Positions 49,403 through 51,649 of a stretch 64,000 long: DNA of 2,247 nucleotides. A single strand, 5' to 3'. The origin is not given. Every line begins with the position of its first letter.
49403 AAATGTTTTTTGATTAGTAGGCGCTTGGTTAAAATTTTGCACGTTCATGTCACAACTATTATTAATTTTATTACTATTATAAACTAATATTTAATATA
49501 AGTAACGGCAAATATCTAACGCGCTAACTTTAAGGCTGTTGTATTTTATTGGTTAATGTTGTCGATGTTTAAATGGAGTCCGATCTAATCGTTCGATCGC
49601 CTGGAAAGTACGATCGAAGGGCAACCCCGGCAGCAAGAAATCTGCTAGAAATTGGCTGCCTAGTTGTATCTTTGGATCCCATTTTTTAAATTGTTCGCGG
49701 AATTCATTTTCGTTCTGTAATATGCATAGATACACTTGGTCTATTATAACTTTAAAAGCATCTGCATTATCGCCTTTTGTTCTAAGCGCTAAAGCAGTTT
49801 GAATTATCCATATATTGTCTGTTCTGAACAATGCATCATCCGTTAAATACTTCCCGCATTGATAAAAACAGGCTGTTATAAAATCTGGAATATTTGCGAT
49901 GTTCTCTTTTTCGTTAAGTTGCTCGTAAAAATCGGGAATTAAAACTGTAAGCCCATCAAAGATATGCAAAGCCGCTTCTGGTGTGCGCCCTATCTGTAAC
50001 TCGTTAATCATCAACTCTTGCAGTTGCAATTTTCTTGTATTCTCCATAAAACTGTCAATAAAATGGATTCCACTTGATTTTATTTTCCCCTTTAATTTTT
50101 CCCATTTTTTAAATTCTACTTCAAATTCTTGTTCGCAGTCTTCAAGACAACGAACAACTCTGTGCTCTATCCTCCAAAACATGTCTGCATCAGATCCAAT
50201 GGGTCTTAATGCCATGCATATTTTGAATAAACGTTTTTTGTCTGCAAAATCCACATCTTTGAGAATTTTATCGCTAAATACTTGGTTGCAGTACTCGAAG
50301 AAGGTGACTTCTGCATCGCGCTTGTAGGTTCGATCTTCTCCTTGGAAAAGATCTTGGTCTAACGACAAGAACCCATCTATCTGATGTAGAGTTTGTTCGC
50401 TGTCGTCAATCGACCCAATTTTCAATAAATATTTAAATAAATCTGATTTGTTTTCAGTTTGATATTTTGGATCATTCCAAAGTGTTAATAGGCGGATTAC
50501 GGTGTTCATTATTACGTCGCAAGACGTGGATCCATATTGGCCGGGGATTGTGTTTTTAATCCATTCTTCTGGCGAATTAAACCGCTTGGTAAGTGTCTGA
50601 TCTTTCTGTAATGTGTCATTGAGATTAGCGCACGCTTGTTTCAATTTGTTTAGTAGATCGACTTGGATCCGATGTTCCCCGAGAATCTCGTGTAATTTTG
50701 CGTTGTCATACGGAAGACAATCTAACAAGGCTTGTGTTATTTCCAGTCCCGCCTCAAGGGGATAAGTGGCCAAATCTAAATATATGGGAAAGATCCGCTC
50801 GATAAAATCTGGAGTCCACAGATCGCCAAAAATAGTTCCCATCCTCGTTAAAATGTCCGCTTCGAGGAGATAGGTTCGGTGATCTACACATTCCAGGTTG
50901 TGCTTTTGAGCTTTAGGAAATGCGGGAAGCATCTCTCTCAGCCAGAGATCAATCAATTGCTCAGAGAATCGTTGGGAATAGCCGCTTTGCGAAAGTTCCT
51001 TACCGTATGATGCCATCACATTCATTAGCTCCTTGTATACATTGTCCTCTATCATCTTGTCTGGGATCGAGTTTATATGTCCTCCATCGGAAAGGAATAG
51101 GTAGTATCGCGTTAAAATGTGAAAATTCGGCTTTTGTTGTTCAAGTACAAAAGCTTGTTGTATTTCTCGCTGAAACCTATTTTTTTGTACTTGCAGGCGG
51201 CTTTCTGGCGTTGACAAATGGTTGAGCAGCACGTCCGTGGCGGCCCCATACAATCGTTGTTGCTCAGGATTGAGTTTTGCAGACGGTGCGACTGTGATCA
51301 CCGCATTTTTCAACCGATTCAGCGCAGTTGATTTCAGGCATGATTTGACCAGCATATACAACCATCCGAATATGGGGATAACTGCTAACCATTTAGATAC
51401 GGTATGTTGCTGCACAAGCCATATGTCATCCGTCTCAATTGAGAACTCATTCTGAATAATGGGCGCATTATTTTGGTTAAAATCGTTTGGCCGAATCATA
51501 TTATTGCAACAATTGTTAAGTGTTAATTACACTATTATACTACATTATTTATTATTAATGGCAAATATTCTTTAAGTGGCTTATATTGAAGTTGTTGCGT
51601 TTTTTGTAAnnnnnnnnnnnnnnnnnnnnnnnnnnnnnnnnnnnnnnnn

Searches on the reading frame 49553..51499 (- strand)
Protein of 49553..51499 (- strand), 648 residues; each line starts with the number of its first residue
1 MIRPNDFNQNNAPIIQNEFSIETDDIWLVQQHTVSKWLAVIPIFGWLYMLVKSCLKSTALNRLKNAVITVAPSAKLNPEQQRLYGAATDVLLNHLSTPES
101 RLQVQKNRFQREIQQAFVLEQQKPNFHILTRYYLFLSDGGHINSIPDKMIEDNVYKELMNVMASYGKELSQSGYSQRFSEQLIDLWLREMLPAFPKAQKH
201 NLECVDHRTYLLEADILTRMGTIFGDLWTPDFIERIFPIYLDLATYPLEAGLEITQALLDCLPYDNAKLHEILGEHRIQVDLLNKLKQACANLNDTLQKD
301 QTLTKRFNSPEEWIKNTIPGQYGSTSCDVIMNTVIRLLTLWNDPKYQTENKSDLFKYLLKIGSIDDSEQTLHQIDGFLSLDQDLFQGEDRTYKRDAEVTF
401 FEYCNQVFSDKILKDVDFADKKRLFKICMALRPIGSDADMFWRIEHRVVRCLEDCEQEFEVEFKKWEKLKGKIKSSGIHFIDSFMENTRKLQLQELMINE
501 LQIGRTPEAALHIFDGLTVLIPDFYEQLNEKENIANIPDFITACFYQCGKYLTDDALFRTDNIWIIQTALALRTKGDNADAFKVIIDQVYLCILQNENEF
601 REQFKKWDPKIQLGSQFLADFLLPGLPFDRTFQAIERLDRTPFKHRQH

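Call 60: find_encoding_contigs(protein=window:49553-51499:-, flank=10000, max_places=3)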
Protein window:49553-51499:- (648 aa): 1 contig read that carries it; 1 place shown.
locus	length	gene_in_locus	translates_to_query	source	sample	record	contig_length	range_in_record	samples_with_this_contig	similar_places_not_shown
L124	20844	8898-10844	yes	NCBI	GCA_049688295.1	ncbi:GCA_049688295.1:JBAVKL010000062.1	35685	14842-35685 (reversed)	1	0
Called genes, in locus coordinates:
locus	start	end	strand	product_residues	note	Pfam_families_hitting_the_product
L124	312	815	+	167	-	-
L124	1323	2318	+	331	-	PF00226:DnaJ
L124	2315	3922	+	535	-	PF12796:Ank_2, PF13606:Ank_3 (faint), PF13857:Ank_5 (faint), PF13637:Ank_4, PF00023:Ank (weak)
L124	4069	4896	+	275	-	PF00196:GerE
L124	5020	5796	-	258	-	PF02348:CTP_transf_3, PF12804:NTP_transf_3 (weak)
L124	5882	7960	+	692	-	PF00580:UvrD-helicase, PF01443:Viral_helicase1 (faint), PF13245:AAA_19, PF13604:AAA_30 (faint), PF13361:UvrD_C, PF13538:UvrD_C_2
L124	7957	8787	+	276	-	PF02353:CMAS, PF05148:Methyltransf_8 (faint), PF13489:Methyltransf_23, PF01209:Ubie_methyltran (weak), PF13847:Methyltransf_31, PF08241:Methyltransf_11, PF08242:Methyltransf_12, PF13649:Methyltransf_25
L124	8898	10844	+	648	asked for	-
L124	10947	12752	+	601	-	-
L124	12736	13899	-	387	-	PF00890:FAD_binding_2 (faint), PF03486:HI0933_like, PF22780:HI0933_like_1st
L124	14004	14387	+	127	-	PF07681:DoxX, PF05514:HR_lesion (weak), PF02077:SURF4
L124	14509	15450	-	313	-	PF01075:Glyco_transf_9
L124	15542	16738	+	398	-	PF00309:Sigma54_AID, PF04963:Sigma54_CBD, PF04552:Sigma54_DBD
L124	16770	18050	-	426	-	PF07690:MFS_1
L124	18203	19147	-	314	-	-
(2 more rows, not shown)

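Call 92: search_protein_families(library=ncbifam, proteins=[window:49553-51499:-], max_evalue=0.01)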
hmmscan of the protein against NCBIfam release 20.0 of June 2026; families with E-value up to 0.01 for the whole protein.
window:49553-51499:- (648 aa): 0 families
